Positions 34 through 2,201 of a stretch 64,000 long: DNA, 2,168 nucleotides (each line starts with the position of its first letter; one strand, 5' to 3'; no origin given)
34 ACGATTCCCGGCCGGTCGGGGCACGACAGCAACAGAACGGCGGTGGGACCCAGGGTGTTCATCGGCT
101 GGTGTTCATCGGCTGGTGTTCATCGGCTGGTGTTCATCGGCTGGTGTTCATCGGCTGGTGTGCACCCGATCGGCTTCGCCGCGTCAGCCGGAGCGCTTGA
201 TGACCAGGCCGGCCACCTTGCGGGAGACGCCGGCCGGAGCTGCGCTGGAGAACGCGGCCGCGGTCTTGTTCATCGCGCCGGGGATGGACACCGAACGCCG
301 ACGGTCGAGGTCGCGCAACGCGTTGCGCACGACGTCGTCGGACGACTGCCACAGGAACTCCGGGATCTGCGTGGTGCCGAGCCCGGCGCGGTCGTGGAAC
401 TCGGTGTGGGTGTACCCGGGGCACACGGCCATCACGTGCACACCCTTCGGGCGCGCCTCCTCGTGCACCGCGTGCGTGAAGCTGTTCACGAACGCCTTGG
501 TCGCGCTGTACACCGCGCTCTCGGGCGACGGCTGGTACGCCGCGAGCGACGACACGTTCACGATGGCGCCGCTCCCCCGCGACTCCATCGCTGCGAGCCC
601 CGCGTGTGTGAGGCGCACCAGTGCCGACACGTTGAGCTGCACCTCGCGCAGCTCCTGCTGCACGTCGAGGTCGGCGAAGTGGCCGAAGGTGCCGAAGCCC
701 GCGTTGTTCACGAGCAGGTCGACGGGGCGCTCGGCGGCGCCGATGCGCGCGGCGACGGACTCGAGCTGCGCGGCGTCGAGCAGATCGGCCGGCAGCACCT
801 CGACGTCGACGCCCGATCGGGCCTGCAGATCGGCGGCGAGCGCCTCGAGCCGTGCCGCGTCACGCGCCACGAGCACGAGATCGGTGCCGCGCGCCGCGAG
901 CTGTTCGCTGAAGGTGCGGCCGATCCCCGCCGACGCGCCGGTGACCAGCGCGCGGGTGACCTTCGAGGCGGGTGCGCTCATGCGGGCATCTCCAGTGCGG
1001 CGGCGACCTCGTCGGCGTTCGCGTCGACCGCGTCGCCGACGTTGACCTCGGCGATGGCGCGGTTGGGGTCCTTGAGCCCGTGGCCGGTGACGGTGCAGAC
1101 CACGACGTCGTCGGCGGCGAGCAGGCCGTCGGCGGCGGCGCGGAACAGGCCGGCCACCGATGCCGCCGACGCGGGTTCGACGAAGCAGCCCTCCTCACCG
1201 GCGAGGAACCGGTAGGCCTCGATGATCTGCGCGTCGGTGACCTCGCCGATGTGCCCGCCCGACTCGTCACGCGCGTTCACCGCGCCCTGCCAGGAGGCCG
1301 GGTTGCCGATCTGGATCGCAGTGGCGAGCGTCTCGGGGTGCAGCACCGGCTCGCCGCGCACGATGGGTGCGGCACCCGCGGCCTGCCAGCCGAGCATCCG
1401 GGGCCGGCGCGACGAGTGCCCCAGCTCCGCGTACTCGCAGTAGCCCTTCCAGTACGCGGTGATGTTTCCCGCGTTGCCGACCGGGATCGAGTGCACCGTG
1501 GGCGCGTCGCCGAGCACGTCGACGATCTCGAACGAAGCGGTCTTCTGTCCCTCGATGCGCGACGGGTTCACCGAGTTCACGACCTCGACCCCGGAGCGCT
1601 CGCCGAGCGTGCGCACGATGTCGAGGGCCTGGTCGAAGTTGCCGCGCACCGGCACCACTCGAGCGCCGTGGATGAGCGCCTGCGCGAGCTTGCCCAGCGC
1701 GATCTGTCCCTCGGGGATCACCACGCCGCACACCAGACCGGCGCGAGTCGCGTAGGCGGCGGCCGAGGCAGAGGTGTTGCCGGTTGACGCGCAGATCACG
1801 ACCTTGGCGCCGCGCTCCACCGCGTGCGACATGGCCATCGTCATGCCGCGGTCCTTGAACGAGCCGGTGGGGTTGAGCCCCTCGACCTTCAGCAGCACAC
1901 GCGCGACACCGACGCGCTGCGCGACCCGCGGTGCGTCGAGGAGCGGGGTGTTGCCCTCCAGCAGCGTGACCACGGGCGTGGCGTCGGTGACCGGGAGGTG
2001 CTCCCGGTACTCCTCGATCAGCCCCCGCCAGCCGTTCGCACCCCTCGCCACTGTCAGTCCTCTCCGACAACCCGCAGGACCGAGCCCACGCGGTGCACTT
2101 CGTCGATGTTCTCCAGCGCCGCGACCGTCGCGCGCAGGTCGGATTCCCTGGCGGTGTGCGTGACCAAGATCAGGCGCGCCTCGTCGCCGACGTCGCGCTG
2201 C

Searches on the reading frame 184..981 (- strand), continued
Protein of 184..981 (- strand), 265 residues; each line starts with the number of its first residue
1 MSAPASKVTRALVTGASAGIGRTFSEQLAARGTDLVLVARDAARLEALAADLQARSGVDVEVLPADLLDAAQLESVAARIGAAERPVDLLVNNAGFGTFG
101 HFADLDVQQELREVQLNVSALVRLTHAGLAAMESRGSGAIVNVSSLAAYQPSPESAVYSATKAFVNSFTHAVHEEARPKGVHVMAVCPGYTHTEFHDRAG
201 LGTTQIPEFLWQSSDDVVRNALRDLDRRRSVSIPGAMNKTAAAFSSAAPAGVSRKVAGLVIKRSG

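Call 57: find_encoding_contigs(protein=P0136, flank=400, max_places=10)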
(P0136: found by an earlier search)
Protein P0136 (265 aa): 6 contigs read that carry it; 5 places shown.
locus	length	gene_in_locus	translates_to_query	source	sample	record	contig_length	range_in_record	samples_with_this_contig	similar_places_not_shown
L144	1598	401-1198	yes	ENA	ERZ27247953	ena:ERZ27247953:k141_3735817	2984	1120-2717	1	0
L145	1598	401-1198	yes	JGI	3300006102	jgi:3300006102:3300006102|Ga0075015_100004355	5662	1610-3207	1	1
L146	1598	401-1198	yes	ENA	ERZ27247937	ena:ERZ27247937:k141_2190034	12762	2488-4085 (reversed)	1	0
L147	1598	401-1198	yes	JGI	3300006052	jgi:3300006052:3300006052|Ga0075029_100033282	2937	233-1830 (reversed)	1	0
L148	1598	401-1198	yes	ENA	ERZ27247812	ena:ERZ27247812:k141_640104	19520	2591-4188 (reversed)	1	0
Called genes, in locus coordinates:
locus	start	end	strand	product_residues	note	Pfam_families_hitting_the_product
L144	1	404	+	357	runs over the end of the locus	PF00291:PALP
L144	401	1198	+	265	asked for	PF00106:adh_short, PF08659:KR, PF13561:adh_short_C2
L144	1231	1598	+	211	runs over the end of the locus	?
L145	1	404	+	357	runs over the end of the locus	PF00291:PALP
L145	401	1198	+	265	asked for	PF00106:adh_short, PF08659:KR, PF13561:adh_short_C2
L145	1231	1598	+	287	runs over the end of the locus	PF01842:ACT, PF00551:Formyl_trans_N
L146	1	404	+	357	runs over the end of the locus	PF00291:PALP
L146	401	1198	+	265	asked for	PF00106:adh_short, PF08659:KR, PF13561:adh_short_C2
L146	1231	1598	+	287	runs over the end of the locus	PF01842:ACT, PF00551:Formyl_trans_N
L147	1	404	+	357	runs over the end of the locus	PF00291:PALP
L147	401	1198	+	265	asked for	PF00106:adh_short, PF08659:KR, PF13561:adh_short_C2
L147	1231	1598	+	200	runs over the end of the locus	?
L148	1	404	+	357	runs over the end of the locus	PF00291:PALP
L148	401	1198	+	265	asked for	PF00106:adh_short, PF08659:KR, PF13561:adh_short_C2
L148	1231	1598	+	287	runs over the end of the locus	PF01842:ACT, PF00551:Formyl_trans_N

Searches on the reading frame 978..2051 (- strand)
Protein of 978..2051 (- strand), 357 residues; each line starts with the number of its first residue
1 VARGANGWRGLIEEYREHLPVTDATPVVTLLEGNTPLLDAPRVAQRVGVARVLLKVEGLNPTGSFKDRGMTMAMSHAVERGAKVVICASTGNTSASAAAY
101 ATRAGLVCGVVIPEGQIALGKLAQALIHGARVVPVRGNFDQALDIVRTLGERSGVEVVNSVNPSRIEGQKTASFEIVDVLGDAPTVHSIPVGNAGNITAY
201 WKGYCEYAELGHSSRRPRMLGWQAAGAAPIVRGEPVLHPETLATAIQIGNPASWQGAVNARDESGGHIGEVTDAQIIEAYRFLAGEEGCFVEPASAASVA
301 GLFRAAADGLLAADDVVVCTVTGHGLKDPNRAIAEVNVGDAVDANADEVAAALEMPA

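Call 23: find_encoding_contigs(protein=window:978-2051:-, flank=1600, max_places=10)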
Protein window:978-2051:- (357 aa): no gene with exactly this product is on record in the collection.
